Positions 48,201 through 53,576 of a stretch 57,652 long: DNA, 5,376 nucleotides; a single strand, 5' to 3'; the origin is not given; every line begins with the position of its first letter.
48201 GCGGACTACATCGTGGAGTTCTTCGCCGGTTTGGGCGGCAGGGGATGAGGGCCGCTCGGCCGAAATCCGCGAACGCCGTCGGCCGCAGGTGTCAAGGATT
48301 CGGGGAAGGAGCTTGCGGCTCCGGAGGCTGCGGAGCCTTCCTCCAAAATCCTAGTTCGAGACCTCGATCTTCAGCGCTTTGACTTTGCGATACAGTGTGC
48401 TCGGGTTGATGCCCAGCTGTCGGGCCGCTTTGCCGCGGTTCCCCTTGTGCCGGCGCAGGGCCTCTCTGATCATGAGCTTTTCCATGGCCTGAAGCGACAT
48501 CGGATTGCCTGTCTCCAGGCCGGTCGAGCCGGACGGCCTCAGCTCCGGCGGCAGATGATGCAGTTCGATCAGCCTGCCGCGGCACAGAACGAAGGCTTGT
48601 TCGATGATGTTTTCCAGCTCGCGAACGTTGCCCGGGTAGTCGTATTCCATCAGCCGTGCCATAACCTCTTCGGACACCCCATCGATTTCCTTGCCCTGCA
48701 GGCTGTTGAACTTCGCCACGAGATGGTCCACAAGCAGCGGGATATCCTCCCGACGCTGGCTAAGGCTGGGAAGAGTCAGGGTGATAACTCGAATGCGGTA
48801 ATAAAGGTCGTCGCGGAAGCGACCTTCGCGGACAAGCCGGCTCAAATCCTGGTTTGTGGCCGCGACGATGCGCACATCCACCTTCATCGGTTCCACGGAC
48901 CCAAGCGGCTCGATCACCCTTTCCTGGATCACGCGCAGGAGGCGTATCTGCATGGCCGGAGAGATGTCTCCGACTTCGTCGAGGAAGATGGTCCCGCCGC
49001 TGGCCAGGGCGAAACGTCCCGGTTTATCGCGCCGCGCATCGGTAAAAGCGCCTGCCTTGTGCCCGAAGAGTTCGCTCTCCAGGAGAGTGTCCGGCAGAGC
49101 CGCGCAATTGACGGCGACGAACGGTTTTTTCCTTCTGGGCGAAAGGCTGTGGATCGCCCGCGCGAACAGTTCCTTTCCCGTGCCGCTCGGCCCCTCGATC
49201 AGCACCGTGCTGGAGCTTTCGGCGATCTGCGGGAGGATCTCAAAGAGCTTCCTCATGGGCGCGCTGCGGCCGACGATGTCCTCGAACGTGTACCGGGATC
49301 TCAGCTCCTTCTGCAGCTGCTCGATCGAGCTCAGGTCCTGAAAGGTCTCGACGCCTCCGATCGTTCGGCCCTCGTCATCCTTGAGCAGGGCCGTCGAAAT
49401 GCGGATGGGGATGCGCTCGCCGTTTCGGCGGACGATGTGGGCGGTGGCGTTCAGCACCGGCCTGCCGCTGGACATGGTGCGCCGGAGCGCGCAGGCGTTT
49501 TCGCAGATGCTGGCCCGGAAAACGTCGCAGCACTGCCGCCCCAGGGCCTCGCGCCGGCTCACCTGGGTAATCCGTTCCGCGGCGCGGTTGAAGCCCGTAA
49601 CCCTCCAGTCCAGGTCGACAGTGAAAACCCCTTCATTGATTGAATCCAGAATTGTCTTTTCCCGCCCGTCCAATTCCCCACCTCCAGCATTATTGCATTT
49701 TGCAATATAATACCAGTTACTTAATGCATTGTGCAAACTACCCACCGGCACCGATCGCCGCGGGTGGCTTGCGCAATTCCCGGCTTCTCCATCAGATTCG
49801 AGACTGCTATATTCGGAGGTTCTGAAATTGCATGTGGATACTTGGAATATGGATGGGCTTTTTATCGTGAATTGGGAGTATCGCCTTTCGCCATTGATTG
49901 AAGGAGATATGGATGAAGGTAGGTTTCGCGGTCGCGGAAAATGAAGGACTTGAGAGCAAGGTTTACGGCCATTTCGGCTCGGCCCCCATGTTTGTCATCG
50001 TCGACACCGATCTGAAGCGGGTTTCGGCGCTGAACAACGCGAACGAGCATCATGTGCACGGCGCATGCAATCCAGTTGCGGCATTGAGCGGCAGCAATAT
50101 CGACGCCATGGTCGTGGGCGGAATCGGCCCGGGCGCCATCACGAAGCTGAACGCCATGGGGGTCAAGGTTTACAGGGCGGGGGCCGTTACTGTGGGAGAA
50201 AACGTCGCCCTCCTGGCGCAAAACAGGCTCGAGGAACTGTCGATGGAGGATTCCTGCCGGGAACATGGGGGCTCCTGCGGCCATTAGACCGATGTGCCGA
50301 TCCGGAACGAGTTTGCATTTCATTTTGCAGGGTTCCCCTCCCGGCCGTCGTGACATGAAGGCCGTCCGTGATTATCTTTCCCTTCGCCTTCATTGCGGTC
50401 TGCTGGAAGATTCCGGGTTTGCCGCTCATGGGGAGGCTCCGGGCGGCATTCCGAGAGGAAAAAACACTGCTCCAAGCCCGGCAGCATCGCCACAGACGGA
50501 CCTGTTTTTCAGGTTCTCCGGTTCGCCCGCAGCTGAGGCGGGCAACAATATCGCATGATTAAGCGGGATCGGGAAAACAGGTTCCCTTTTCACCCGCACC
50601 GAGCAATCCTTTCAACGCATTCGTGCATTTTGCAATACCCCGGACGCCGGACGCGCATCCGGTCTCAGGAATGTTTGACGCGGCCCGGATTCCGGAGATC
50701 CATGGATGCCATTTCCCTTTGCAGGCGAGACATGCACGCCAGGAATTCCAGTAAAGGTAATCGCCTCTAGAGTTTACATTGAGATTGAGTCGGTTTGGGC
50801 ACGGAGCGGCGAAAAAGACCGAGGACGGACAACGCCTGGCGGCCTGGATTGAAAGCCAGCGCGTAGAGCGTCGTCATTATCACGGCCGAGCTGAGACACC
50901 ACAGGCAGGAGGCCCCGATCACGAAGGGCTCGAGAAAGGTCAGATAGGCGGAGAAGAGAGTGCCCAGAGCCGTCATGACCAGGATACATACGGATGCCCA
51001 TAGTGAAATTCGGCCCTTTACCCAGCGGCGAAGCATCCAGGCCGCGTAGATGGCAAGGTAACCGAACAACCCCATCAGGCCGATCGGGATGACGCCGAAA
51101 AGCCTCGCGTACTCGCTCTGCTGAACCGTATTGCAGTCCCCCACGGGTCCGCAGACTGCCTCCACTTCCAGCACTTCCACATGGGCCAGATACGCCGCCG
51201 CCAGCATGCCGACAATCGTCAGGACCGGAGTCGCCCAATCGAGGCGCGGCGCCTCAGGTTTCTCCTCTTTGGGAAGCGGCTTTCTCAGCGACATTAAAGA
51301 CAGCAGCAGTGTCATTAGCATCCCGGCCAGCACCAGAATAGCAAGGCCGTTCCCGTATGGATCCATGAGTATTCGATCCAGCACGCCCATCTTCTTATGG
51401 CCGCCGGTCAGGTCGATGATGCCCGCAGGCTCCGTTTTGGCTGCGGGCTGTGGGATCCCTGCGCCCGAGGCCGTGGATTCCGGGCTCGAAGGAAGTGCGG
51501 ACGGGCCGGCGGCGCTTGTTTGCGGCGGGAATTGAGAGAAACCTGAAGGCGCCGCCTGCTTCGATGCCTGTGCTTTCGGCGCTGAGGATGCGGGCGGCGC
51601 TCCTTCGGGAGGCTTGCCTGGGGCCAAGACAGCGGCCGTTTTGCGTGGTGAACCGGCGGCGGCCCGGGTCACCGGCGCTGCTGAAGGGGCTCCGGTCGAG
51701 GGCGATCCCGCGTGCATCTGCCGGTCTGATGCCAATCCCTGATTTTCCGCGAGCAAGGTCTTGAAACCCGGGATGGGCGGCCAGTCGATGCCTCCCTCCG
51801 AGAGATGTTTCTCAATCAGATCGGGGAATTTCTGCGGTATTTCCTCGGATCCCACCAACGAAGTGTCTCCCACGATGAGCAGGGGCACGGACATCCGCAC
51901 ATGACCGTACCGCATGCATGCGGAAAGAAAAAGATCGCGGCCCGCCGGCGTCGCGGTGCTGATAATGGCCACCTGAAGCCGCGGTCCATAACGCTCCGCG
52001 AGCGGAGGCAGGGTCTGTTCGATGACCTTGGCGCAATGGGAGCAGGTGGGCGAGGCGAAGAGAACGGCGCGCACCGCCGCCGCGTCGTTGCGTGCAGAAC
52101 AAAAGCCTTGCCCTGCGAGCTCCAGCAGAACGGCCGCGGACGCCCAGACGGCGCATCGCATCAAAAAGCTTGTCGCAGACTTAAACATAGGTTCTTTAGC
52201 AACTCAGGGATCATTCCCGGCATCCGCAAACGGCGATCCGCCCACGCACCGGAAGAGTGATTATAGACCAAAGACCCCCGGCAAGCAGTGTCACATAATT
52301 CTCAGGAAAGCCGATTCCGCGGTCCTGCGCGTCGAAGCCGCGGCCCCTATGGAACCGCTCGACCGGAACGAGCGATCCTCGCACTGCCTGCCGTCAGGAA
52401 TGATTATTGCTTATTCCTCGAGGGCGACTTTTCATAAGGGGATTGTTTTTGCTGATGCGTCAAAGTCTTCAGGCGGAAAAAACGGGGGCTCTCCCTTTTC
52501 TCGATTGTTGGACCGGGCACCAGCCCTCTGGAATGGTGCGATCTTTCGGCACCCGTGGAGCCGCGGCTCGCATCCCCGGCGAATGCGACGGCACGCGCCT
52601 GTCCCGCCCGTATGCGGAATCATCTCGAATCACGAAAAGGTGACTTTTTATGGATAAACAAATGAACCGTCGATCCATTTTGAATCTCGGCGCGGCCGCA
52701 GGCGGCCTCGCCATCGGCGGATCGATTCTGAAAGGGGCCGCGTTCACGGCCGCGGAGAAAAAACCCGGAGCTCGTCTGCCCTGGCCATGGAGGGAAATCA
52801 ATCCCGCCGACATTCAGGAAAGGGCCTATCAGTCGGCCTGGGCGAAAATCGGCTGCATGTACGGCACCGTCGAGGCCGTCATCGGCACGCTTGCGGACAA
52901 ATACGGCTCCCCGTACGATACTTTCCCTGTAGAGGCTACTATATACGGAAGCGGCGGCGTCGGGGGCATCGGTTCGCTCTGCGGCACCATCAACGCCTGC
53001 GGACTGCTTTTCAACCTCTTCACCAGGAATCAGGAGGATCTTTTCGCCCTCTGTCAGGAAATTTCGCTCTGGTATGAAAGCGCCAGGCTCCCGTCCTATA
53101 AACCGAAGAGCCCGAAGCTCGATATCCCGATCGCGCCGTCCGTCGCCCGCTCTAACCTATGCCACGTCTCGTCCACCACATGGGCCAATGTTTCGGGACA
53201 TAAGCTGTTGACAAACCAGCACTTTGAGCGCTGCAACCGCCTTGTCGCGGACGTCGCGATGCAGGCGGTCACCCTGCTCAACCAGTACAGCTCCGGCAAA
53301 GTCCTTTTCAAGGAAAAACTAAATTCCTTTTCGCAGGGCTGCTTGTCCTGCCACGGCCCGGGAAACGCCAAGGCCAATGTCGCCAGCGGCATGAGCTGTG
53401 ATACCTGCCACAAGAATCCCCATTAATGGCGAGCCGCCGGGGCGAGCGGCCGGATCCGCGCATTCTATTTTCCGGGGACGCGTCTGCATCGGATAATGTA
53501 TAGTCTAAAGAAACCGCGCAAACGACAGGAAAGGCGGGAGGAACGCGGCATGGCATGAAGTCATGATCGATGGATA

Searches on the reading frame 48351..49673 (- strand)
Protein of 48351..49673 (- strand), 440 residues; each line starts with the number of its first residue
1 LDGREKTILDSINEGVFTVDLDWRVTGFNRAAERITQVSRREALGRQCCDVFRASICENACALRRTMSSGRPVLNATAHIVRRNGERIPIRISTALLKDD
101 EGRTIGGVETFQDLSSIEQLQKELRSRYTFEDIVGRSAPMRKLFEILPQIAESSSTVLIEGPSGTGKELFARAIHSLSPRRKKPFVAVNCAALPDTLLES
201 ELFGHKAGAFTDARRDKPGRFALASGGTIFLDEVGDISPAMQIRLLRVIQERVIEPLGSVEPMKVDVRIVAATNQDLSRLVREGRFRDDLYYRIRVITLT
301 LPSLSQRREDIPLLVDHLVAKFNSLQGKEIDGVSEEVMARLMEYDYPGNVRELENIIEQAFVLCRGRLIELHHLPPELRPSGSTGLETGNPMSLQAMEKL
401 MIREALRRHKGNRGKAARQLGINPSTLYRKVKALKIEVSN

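Call 41: find_homologous_proteins(query=window:48351-49673:-, max_evalue=1e-40)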
Query window:48351-49673:- (440 aa): 8000 proteins with E <= 1e-40 among 8000 candidates; the best 120 are listed.
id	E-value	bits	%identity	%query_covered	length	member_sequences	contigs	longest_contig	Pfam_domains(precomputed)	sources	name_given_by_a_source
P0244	3.9e-275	930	96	100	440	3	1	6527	PF13426.14,PF13188.14,PF00158.33,PF25601.2,PF02954.26,PF08448.17,PF00989.32,PF14532.13,PF07728.21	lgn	-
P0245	1.1e-254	863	89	99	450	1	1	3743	PF13426.14,PF13188.14,PF00158.33,PF25601.2,PF02954.26,PF08448.17,PF00989.32,PF14532.13,PF07728.21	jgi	-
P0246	6.4e-254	860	88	99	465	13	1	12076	PF13426.14,PF13188.14,PF00158.33,PF25601.2,PF02954.26,PF08448.17,PF00004.36,PF00989.32,PF14532.13,PF07728.21,PF01078.28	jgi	jgi:PAS domain S-box-containing protein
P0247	1.9e-253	859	87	99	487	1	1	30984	PF13426.14,PF13188.14,PF00158.33,PF25601.2,PF02954.26,PF08448.17,PF00004.36,PF00989.32,PF14532.13,PF07728.21,PF01078.28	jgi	jgi:PAS domain S-box-containing protein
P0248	6.9e-253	857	87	99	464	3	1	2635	PF13426.14,PF13188.14,PF00158.33,PF25601.2,PF02954.26,PF18024.8,PF08448.17,PF00004.36,PF00989.32,PF14532.13,PF07728.21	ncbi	-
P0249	2.1e-252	855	86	100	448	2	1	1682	PF13426.14,PF13188.14,PF00004.36,PF14532.13,PF07728.21,PF00158.33,PF25601.2,PF02954.26,PF18024.8,PF08448.17,PF00989.32,PF01078.28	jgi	jgi:PAS domain S-box-containing protein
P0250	2.2e-252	855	87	99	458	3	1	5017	PF13426.14,PF13188.14,PF00158.33,PF25601.2,PF02954.26,PF18024.8,PF08448.17,PF00989.32,PF14532.13,PF07728.21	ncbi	-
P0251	3.7e-252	855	87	100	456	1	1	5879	PF13426.14,PF13188.14,PF00158.33,PF25601.2,PF02954.26,PF08448.17,PF00004.36,PF00989.32,PF14532.13,PF07728.21,PF01078.28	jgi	-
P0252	3.8e-252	854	87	100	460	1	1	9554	PF13426.14,PF13188.14,PF00158.33,PF25601.2,PF02954.26,PF08448.17,PF00004.36,PF00989.32,PF14532.13,PF07728.21,PF01078.28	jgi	jgi:PAS domain S-box-containing protein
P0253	1.7e-251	852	87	99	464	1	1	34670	PF13426.14,PF00158.33,PF25601.2,PF02954.26,PF08448.17,PF00004.36,PF00989.32,PF14532.13,PF07728.21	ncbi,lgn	-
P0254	1.9e-251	852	86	99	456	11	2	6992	PF13426.14,PF13188.14,PF00158.33,PF25601.2,PF02954.26,PF08448.17,PF00004.36,PF00989.32,PF14532.13,PF07728.21,PF01078.28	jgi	-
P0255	7.0e-251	850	86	99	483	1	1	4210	PF13426.14,PF13188.14,PF00004.36,PF14532.13,PF07728.21,PF00158.33,PF25601.2,PF02954.26,PF18024.8,PF08448.17,PF00989.32,PF01078.28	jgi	jgi:PAS domain S-box-containing protein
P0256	7.2e-251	850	86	99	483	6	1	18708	PF13426.14,PF13188.14,PF00158.33,PF25601.2,PF02954.26,PF18024.8,PF08448.17,PF00989.32,PF14532.13,PF07728.21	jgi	jgi:PAS domain S-box-containing protein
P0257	7.8e-251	850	87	99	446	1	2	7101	PF13426.14,PF13188.14,PF00158.33,PF25601.2,PF02954.26,PF08448.17,PF00004.36,PF00989.32,PF14532.13,PF07728.21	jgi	jgi:PAS domain S-box-containing protein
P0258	2.8e-250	848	86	99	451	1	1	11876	PF13426.14,PF13188.14,PF00004.36,PF14532.13,PF07728.21,PF00158.33,PF25601.2,PF02954.26,PF18024.8,PF08448.17,PF00989.32,PF01078.28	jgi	jgi:PAS domain S-box-containing protein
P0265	1.4e-248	843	86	99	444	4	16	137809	PF13426.14,PF13188.14,PF00004.36,PF14532.13,PF07728.21,PF00158.33,PF25601.2,PF02954.26,PF18024.8,PF08448.17,PF00989.32,PF01078.28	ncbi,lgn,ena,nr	ncbi:MAG: sigma 54-interacting transcriptional regulator [Acidobacteria bacterium]|nr:sigma 54-inter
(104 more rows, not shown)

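Call 42: find_encoding_contigs(protein=P0247, flank=10000, max_places=1)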
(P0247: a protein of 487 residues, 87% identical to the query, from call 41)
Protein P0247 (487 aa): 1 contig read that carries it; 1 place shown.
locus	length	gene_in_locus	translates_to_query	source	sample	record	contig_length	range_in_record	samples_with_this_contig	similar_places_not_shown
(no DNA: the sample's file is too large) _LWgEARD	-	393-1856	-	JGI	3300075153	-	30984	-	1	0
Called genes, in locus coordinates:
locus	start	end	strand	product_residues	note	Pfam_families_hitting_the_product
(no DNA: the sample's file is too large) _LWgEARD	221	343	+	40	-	-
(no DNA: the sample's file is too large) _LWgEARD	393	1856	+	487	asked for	PF00989:PAS (weak), PF08448:PAS_4, PF13426:PAS_9, PF00158:Sigma54_activat, PF14532:Sigma54_activ_2, PF07728:AAA_5, PF25601:AAA_lid_14, PF02954:HTH_8, +3 more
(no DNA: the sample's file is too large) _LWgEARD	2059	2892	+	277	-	PF00753:Lactamase_B, PF23023:Anti-Pycsar_Apyc1 (weak), PF12706:Lactamase_B_2 (weak)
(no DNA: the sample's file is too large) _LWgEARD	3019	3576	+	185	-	PF09719:C_GCAxxG_C_C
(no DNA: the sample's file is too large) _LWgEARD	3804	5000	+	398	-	PF01297:ZnuA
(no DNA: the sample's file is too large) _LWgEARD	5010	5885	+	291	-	PF00950:ABC-3, PF01032:FecCD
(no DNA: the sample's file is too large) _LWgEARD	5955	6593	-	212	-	PF01135:PCMT (faint), PF01209:Ubie_methyltran, PF13489:Methyltransf_23, PF05175:MTS (weak), PF13847:Methyltransf_31, PF08241:Methyltransf_11, PF08242:Methyltransf_12, PF13649:Methyltransf_25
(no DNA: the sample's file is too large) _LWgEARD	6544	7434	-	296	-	PF00950:ABC-3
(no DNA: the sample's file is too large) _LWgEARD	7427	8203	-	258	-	PF00005:ABC_tran, PF02463:SMC_N (weak), PF13166:AAA_13 (faint), PF13304:AAA_21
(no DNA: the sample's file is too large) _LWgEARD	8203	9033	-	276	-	PF01297:ZnuA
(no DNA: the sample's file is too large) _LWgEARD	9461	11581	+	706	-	PF07715:Plug, PF00593:TonB_dep_Rec_b-barrel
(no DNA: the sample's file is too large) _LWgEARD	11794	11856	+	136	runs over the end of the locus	PF01402:RHH_1 (weak), PF08753:NikR_C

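Call 43: find_encoding_contigs(protein=P0253, flank=10000, max_places=1)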
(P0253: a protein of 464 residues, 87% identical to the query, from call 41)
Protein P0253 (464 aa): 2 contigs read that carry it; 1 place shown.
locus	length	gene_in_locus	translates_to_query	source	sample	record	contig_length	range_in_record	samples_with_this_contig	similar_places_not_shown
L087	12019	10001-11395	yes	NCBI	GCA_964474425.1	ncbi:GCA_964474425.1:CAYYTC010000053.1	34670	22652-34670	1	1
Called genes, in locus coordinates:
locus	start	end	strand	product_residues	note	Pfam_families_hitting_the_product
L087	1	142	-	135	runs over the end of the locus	PF10391:DNA_pol_lambd_f (faint), PF11731:Cdd1 (faint), PF14520:HHH_5 (faint), PF14229:DUF4332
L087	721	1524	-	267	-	PF05552:MS_channel_1st_1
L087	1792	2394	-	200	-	PF04542:Sigma70_r2, PF08281:Sigma70_r4_2, PF04545:Sigma70_r4 (weak)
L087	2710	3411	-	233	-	PF08901:DUF1847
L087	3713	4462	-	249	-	PF02663:FmdE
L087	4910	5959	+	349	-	PF01883:FeS_assembly_P, PF01656:CbiA, PF10609:ParA, PF13614:AAA_31 (faint)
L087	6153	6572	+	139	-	PF02579:Nitro_FeMo-Co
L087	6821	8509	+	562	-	PF01266:DAO (faint), PF03486:HI0933_like (faint), PF07992:Pyr_redox_2, PF13434:Lys_Orn_oxgnase (weak), PF13738:Pyr_redox_3, PF00070:Pyr_redox, PF02852:Pyr_redox_dim, PF00581:Rhodanese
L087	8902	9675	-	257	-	PF09719:C_GCAxxG_C_C (weak)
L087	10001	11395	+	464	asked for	PF00989:PAS (weak), PF08448:PAS_4, PF13426:PAS_9, PF00158:Sigma54_activat, PF14532:Sigma54_activ_2, PF07728:AAA_5, PF25601:AAA_lid_14, PF02954:HTH_8, +1 more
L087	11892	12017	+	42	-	?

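Call 44: find_encoding_contigs(protein=P0265, flank=10000, max_places=1)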
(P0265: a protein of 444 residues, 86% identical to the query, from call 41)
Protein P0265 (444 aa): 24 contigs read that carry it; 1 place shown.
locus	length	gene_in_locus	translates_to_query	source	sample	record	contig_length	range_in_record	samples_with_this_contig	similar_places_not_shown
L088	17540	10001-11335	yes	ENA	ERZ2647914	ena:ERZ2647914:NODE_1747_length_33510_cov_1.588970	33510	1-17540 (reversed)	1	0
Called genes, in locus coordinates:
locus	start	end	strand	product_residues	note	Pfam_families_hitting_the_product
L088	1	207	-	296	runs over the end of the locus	PF01656:CbiA, PF10609:ParA, PF12838:Fer4_7 (faint), PF13614:AAA_31 (weak), PF00037:Fer4 (weak), PF14697:Fer4_21 (weak), PF13187:Fer4_9, PF00037:Fer4 (weak), +2 more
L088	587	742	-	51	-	-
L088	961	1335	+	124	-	PF02579:Nitro_FeMo-Co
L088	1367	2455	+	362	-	PF01266:DAO (faint), PF03486:HI0933_like (faint), PF07992:Pyr_redox_2, PF13454:NAD_binding_9 (faint), PF13434:Lys_Orn_oxgnase (weak), PF13738:Pyr_redox_3, PF00070:Pyr_redox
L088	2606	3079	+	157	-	PF00581:Rhodanese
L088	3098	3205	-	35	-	-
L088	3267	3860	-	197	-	PF09312:SurA_N (faint), PF13624:SurA_N_3 (weak)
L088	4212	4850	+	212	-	-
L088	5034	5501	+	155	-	PF07884:VKOR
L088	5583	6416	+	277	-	PF02596:DUF169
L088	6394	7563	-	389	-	PF00266:Aminotran_5, PF01053:Cys_Met_Meta_PP (weak), PF01041:DegT_DnrJ_EryC1 (weak), PF01212:Beta_elim_lyase (weak)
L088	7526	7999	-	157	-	PF01592:NifU_N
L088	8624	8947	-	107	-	PF02579:Nitro_FeMo-Co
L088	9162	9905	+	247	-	PF13938:DUF4213, PF04016:DUF364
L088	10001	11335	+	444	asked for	PF00989:PAS, PF08448:PAS_4, PF13426:PAS_9, PF00158:Sigma54_activat, PF14532:Sigma54_activ_2, PF07728:AAA_5, PF25601:AAA_lid_14, PF02954:HTH_8, +4 more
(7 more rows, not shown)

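Call 63: find_related_loci(query=window:48351-49673:-, collection=metagenome_contigs, flank=8000)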
Query window:48351-49673:- (440 aa) in metagenome_contigs; peptide patterns used: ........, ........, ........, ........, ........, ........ (x = any residue, [..] = any of these).
600 stretches matched a pattern (row limit reached: there are more); 517 encode a relative of the query (tblastn E <= 1e-3); the best 80 are kept; 80 distinct loci.
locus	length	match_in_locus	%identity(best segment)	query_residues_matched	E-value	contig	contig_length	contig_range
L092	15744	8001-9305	87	1-435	0e+0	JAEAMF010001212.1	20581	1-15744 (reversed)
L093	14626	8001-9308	86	2-437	0e+0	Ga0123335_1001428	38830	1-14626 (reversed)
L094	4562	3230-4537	81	1-436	0e+0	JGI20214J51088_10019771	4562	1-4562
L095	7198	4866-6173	81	3-438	0e+0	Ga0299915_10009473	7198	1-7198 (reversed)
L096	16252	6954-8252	82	2-437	0e+0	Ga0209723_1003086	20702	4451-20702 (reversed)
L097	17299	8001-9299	83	2-437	0e+0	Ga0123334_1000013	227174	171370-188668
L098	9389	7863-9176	79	1-438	0e+0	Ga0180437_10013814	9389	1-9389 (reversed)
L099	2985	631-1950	77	1-440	0e+0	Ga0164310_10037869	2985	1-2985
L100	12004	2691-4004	78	3-440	0e+0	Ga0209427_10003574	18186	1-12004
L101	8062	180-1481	78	4-437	0e+0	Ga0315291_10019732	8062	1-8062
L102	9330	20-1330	76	4-440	0e+0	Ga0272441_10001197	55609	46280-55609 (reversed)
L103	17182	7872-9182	76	4-440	0e+0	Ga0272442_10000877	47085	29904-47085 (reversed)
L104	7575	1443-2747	76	4-438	0e+0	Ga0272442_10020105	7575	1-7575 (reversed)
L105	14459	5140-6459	75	1-440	0e+0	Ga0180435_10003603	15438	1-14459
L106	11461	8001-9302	76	4-437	0e+0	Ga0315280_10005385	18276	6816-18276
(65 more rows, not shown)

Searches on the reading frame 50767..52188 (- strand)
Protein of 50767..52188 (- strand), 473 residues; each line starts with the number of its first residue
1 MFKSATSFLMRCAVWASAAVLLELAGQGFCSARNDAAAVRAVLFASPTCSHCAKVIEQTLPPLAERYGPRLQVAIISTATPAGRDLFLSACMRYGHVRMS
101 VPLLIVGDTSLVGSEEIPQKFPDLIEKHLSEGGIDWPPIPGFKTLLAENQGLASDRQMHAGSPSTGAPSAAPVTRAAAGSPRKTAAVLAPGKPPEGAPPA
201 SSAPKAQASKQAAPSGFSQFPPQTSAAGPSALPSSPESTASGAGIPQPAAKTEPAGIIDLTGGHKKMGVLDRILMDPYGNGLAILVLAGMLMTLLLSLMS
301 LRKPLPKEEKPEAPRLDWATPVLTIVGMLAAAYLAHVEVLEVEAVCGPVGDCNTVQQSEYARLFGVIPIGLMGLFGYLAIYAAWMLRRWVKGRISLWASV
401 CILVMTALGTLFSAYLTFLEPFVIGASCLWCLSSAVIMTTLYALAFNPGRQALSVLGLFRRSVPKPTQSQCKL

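Call 12: search_protein_families(library=pfam, proteins=[window:50767-52188:-], max_evalue=0.001)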
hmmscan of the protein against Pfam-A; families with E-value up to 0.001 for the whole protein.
window:50767-52188:- (473 aa): 1 family
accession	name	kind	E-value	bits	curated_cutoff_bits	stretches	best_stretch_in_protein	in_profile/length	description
PF07884.19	VKOR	-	1.4e-22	80.7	27.5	1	321-445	4-133/134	Vitamin K epoxide reductase family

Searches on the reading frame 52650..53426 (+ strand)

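Call 12: search_protein_families(library=pfam, proteins=[window:52650-53426:+], max_evalue=0.001)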
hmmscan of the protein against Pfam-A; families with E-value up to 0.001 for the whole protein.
window:52650-53426:+ (258 aa): 1 family
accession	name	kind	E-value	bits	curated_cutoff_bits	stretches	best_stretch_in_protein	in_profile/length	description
PF09719.15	C_GCAxxG_C_C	-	6e-09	36.4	27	1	75-205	5-114/118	Putative redox-active protein (C_GCAxxG_C_C)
